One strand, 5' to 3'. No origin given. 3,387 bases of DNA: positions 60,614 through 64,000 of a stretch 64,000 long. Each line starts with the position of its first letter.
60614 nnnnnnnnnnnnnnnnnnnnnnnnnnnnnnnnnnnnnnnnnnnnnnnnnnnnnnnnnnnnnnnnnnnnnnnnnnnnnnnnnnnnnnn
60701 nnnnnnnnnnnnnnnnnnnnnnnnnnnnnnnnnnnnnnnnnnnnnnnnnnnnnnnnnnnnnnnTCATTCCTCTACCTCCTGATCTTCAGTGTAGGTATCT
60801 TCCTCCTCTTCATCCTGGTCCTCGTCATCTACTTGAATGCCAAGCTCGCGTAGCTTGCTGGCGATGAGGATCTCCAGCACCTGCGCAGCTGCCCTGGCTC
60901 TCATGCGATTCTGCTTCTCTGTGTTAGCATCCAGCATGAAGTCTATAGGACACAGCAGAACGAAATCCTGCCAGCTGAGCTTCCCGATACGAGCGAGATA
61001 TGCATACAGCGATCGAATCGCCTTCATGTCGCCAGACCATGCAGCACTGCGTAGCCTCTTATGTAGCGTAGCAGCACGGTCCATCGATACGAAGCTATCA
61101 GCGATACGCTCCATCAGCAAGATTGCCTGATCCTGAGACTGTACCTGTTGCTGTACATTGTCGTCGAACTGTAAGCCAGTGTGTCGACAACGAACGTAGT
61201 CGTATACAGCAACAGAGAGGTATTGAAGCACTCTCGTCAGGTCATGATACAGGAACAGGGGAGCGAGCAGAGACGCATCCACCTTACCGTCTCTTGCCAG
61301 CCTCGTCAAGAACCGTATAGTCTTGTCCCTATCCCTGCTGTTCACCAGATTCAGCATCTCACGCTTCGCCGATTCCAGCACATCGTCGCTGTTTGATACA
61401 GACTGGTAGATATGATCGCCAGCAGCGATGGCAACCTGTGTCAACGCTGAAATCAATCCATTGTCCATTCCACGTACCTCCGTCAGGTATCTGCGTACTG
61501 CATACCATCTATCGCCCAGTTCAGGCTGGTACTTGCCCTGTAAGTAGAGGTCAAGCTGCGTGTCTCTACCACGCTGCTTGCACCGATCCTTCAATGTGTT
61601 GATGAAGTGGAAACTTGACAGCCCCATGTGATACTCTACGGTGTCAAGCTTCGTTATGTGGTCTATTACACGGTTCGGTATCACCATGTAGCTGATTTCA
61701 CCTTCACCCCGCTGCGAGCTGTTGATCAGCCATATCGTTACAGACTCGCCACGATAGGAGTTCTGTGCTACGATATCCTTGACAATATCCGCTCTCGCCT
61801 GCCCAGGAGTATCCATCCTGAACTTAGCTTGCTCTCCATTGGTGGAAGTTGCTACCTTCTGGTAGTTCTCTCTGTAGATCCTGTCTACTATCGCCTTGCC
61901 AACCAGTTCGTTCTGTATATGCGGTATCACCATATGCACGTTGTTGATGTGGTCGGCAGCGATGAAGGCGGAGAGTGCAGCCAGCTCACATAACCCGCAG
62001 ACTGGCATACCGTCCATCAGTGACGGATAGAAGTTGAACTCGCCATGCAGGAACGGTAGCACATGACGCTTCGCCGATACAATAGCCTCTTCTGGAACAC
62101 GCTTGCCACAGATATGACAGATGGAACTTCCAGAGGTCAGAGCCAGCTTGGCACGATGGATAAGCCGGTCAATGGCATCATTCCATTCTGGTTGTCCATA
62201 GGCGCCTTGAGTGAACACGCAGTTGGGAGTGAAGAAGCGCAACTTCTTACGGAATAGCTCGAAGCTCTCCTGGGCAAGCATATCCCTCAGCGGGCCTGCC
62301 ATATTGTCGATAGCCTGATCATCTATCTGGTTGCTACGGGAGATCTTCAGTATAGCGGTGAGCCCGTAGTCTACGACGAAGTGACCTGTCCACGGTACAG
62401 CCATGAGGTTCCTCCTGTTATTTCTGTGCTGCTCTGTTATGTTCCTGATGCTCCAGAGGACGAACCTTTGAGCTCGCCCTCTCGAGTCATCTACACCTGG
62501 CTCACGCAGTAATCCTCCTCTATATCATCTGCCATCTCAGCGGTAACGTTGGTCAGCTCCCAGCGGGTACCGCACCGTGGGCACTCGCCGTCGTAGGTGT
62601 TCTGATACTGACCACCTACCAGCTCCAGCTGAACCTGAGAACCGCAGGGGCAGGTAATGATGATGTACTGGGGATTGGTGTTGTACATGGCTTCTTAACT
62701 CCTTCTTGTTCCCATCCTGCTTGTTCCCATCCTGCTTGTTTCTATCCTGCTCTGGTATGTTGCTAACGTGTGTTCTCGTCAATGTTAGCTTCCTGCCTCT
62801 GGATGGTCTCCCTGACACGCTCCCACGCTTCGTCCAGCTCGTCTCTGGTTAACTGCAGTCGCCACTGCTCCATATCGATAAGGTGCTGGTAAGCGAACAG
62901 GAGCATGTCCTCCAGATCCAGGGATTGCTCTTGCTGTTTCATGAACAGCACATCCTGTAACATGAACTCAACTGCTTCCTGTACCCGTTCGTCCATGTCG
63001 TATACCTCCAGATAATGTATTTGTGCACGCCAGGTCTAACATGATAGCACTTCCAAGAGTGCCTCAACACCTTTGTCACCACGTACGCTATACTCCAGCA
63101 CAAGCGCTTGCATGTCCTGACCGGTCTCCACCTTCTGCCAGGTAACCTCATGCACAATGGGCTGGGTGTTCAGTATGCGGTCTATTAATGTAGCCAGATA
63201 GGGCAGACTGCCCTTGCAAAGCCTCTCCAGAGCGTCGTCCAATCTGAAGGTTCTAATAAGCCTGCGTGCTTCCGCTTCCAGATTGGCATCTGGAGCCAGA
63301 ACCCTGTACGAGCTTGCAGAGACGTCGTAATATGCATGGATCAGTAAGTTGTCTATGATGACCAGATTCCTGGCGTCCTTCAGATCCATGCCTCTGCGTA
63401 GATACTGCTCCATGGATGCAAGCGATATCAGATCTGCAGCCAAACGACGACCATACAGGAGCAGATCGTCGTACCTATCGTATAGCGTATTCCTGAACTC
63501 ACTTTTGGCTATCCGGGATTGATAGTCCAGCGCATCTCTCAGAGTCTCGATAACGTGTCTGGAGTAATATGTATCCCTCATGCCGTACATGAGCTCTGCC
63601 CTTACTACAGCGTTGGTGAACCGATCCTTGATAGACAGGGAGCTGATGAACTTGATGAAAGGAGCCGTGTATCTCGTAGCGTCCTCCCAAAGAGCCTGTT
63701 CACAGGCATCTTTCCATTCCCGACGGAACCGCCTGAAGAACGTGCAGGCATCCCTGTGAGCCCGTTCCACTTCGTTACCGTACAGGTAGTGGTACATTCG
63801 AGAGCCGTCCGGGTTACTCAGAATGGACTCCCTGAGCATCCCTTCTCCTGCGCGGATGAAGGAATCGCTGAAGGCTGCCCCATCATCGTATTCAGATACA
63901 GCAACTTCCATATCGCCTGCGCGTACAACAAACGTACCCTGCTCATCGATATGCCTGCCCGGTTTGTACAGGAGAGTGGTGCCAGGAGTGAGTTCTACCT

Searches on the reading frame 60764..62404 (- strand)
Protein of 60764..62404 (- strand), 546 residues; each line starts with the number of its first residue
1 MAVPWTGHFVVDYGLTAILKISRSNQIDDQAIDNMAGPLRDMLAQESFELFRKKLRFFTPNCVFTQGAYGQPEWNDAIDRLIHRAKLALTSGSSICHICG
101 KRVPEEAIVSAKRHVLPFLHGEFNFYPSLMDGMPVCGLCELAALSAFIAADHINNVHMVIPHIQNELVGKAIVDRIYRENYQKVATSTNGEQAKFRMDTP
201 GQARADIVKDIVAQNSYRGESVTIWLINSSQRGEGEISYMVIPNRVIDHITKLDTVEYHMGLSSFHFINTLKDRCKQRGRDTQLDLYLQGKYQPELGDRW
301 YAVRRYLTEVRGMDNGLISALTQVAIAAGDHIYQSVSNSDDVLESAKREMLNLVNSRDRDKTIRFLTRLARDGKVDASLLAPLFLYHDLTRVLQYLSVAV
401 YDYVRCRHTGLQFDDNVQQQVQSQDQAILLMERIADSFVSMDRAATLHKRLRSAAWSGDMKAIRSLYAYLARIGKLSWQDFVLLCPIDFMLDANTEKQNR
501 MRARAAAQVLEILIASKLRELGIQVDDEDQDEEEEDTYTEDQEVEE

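Call 7: search_protein_families(library=pfam, proteins=[window:60764-62404:-], max_evalue=0.01)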
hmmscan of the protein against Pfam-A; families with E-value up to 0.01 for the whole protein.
window:60764-62404:- (546 aa): 0 families

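Call 39: search_protein_families(library=ncbifam, proteins=[window:60764-62404:-], max_evalue=0.01)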
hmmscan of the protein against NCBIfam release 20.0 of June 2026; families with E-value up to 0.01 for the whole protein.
window:60764-62404:- (546 aa): 1 family
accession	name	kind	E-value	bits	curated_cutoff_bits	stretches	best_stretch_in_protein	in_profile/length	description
TIGR01908.1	cas_CXXC_CXXC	equivalog_domain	2.4e-06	27.2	19.4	1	93-154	5-68/308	type I-B CRISPR-associated protein Cas8b1/Cst1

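Call 102: search_protein_families(library=padloc, proteins=[window:60764-62404:-], max_evalue=0.01)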
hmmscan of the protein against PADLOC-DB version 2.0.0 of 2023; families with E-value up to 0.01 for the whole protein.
window:60764-62404:- (546 aa): 5 families
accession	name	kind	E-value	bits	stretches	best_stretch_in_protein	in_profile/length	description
PDLC01387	Cas8b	-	5e-10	36.7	1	4-259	3-270/477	CAS-I-B; effector_LS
PDLC00966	Cas8a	-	6.2e-07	27.2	1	93-154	5-68/308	"CRISPR-associated protein Cas8b1/Cst1, subtype I-B/TNEAP"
PDLC01582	Cas8b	-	2.2e-05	21.9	1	82-149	73-140/401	CAS-I-B; effector_LS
PDLC01278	Cas8b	-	0.00014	19.5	1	96-368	1-261/311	CAS-I-B; effector_LS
PDLC01645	Cas8b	-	0.0082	14.6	0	94-144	6-55/62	CAS-I-B; effector_LS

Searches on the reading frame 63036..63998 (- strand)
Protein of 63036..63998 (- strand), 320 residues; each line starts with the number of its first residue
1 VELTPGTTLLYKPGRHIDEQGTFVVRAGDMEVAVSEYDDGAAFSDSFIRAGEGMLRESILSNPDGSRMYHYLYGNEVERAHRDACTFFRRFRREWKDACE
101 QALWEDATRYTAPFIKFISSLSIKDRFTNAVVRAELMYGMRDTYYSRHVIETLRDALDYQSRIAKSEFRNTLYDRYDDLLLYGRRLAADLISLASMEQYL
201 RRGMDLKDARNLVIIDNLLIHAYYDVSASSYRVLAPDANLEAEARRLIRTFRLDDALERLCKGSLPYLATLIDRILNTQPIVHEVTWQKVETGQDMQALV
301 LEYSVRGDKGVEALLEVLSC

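Call 7: search_protein_families(library=pfam, proteins=[window:63036-63911:-], max_evalue=0.01)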
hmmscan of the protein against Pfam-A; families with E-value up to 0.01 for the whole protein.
window:63036-63911:- (291 aa): 1 family
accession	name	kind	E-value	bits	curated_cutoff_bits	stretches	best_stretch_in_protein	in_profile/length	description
PF01850.27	PIN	-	0.00028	21.9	23.6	1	86-170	22-103/120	PIN domain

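Call 39: search_protein_families(library=ncbifam, proteins=[window:63036-63911:-], max_evalue=0.01)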
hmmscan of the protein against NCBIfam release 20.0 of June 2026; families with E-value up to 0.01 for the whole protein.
window:63036-63911:- (291 aa): 0 families

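Call 69: search_protein_families(library=phrogs, proteins=[window:63036-63998:-], max_evalue=0.001)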
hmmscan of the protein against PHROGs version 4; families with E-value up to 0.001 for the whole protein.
window:63036-63998:- (320 aa): 0 families

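Call 102: search_protein_families(library=padloc, proteins=[window:63036-63911:-], max_evalue=0.01)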
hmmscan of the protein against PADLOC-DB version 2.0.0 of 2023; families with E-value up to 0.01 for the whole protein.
window:63036-63911:- (291 aa): 0 families
